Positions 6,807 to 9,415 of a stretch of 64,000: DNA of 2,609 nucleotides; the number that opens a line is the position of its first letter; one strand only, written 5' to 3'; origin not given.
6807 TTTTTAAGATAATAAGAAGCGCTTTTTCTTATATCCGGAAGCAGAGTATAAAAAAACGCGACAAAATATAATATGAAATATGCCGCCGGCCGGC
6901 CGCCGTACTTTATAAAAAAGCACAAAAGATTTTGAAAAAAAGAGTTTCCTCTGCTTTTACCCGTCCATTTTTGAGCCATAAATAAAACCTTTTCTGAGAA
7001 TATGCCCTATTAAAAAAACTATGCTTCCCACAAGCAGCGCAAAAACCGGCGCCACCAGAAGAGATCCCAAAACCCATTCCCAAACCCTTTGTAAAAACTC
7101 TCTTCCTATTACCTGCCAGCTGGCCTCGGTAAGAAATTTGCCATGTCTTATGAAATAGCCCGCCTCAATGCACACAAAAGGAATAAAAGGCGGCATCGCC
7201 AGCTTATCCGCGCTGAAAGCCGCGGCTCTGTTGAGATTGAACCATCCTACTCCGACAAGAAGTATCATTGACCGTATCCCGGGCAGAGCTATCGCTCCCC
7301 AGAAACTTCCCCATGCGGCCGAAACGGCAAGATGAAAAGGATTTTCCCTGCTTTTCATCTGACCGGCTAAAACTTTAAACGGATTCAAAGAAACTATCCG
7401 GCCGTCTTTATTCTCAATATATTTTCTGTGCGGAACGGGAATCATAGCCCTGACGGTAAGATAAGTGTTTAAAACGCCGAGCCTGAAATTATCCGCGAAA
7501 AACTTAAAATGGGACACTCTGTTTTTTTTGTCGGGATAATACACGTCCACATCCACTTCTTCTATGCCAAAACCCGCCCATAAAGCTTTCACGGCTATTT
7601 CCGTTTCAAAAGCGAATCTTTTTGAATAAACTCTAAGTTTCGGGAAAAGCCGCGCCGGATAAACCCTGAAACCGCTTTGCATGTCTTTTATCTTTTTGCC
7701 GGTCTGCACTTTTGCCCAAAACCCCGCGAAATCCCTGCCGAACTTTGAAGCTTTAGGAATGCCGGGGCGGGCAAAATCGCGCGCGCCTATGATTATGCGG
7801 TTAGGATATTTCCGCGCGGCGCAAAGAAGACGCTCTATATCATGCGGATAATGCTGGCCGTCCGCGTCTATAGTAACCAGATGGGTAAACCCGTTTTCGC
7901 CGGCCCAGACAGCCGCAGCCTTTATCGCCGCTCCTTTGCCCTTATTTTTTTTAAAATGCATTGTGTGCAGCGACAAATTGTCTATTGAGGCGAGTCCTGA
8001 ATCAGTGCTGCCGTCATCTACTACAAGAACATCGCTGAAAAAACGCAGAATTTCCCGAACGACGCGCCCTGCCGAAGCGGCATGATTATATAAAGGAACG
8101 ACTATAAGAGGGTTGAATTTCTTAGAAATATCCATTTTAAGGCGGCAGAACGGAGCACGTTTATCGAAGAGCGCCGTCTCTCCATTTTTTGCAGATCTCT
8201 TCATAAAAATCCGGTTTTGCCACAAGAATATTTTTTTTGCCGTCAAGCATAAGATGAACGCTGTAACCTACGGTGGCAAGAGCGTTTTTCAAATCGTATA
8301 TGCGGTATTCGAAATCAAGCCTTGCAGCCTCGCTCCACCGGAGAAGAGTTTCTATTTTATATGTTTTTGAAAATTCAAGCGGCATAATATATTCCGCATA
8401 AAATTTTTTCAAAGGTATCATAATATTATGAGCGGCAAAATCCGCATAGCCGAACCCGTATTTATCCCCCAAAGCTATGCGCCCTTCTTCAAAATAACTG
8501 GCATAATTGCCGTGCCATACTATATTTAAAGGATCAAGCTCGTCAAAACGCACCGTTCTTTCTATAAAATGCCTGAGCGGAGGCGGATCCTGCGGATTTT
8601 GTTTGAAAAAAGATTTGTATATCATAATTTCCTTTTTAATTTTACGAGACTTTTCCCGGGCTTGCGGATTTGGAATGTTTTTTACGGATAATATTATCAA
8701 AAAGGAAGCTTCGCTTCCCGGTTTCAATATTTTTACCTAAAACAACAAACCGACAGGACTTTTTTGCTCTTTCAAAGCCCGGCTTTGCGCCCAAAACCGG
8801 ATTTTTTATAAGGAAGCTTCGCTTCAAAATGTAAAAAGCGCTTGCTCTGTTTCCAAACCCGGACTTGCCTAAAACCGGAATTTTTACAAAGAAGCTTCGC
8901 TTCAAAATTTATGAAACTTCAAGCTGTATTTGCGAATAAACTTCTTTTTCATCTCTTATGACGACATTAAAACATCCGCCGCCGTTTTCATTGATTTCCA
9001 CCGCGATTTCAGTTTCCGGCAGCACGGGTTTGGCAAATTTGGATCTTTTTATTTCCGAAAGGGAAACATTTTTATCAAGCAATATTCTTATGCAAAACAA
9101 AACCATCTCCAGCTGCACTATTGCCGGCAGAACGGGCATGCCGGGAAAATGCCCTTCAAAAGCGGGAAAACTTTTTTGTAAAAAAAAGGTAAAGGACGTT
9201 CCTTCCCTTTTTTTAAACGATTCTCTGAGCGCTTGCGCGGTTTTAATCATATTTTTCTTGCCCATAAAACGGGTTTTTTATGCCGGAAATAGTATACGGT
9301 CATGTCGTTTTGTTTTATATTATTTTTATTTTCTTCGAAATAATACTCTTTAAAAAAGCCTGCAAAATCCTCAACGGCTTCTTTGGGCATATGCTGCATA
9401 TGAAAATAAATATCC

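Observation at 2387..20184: Aryl-polyene/flexirubin-like type II PKS-FAS lipid cluster lacking any starter-unit or tailoring methyltransferase gene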

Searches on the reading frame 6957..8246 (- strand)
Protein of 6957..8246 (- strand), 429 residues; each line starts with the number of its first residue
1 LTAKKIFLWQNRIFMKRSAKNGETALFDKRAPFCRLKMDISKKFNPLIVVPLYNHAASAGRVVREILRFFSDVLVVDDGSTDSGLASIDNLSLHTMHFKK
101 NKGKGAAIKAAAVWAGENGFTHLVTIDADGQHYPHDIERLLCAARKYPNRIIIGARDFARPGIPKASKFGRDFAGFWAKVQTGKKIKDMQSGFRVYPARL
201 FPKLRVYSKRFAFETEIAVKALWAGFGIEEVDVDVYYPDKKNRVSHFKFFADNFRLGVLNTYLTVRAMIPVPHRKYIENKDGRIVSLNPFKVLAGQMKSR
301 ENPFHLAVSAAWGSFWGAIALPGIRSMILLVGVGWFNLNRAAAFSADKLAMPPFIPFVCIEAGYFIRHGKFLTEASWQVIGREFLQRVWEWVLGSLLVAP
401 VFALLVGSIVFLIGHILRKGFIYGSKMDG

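Call 4: search_protein_families(library=pfam, proteins=[window:6957-8246:-], max_evalue=0.01)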
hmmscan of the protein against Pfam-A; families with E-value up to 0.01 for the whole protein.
window:6957-8246:- (429 aa): 2 families
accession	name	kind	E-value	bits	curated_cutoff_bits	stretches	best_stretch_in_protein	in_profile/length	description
PF00535.33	Glycos_transf_2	-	1.1e-17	64.9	23.3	1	48-185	2-148/168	Glycosyl transferase family 2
PF09835.14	DUF2062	-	1.7e-06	28.5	27.4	1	298-411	13-135/147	Uncharacterized protein conserved in bacteria (DUF2062)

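Call 6: search_protein_families(library=ncbifam, proteins=[window:6957-8246:-], max_evalue=0.01)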
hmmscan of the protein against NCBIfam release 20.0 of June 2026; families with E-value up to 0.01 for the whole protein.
window:6957-8246:- (429 aa): 8 families
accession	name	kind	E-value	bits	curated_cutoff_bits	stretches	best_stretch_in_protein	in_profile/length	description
NF058614.1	PPMAGASynPpgS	equivalog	4.8e-20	71.9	370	1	48-239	4-200/226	polyprenyl-phospho-N-acetylgalactosaminyl synthase PpgS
TIGR04182.1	glyco_TIGR04182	equivalog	1.3e-17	64.1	325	1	48-255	4-209/293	S-layer glycoprotein N-glycosyltransferase AglJ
TIGR03937.1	PgaC_IcaA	equivalog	4.9e-06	25.8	422.3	1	48-130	49-136/407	poly-beta-1,6-N-acetyl-D-glucosamine synthase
NF041391.1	DPhHxTase_Halo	equivalog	6.2e-06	25.4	375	1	53-234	4-182/213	dolichyl-phosphate hexose transferase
TIGR04283.1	glyco_like_mftF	equivalog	8.6e-05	22.2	182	1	48-118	3-74/221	TIGR04283 family arsenosugar biosynthesis glycosyltransferase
NF047588.1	GlcsyltransPgfSStrep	equivalog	0.00022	20.6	500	1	68-200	32-163/308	glycosyltransferase PgfS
NF041875.1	EPS_EpsD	equivalog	0.00045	19.7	370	1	48-155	3-115/325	exopolysaccharide biosynthesis glycosyltransferase EpsD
NF007986.1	PRK10714.1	equivalog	0.00065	18.8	529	1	48-160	10-129/316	undecaprenyl-phosphate 4-deoxy-4-formamido-L-arabinose transferase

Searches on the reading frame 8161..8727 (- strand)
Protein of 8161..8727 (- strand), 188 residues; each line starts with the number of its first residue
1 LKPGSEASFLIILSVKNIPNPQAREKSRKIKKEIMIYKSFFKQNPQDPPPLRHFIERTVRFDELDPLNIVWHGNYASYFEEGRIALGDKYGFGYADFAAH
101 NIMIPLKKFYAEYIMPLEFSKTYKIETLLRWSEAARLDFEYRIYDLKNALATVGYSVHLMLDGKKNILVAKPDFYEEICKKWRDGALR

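Call 4: search_protein_families(library=pfam, proteins=[window:8161-8727:-], max_evalue=0.01)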
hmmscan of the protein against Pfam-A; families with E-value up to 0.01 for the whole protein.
window:8161-8727:- (188 aa): 2 families
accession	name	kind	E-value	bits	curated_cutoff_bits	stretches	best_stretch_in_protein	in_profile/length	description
PF13279.12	4HBT_2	-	4.7e-12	46.9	25.5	1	59-176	1-116/122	Thioesterase-like superfamily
PF03061.28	4HBT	-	0.00045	20.9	20.6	1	68-150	2-77/79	Thioesterase superfamily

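Call 6: search_protein_families(library=ncbifam, proteins=[window:8161-8727:-], max_evalue=0.01)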
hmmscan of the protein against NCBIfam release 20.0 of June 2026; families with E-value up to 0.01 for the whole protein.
window:8161-8727:- (188 aa): 4 families
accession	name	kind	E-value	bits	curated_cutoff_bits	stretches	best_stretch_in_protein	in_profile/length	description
TIGR00051.1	TIGR00051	subfamily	4e-16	59.4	68.7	1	59-166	4-111/117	YbgC/FadM family acyl-CoA thioesterase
NF047424.1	MenI_Staph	exception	6.6e-16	58.5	225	1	57-165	8-116/148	1,4-dihydroxy-2-naphthoyl-CoA hydrolase MenI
TIGR02799.1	thio_ybgC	equivalog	6.4e-06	26.5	141.35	1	58-152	6-101/126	tol-pal system-associated acyl-CoA thioesterase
NF008065.0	PRK10800.1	equivalog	0.00014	22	185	1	59-152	12-105/134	tol-pal system-associated acyl-CoA thioesterase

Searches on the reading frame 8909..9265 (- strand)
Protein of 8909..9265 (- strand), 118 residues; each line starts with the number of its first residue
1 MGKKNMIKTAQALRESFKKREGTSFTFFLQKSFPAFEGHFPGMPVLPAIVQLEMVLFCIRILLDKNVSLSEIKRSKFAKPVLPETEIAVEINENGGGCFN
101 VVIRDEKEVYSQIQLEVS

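Call 4: search_protein_families(library=pfam, proteins=[window:8909-9265:-], max_evalue=0.01)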
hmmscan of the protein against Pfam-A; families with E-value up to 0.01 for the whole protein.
window:8909-9265:- (118 aa): 2 families
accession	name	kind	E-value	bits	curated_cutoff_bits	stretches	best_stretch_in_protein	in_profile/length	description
PF22818.2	ApeI-like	-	4.7e-07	30.5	28.5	1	25-90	18-83/119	ApeI dehydratase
PF07977.19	FabA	-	6.9e-05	22.9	23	1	35-92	39-109/138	FabA-like domain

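Call 6: search_protein_families(library=ncbifam, proteins=[window:8909-9265:-], max_evalue=0.01)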
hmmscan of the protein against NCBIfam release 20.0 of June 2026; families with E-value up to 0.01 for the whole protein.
window:8909-9265:- (118 aa): 3 families
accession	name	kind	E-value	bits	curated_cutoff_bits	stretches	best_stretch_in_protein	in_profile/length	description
NF000582.1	PRK00006.1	equivalog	3.4e-05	23.8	113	1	34-92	41-106/137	3-hydroxyacyl-ACP dehydratase FabZ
TIGR01750.1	fabZ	equivalog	5e-05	23.2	155.15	1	34-92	42-110/141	3-hydroxyacyl-ACP dehydratase FabZ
NF009667.0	PRK13188.1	equivalog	7.4e-05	21.6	465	1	35-89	362-424/464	bifunctional UDP-3-O-[3-hydroxymyristoyl] N-acetylglucosamine deacetylase/3-hydroxyacyl-ACP dehydratase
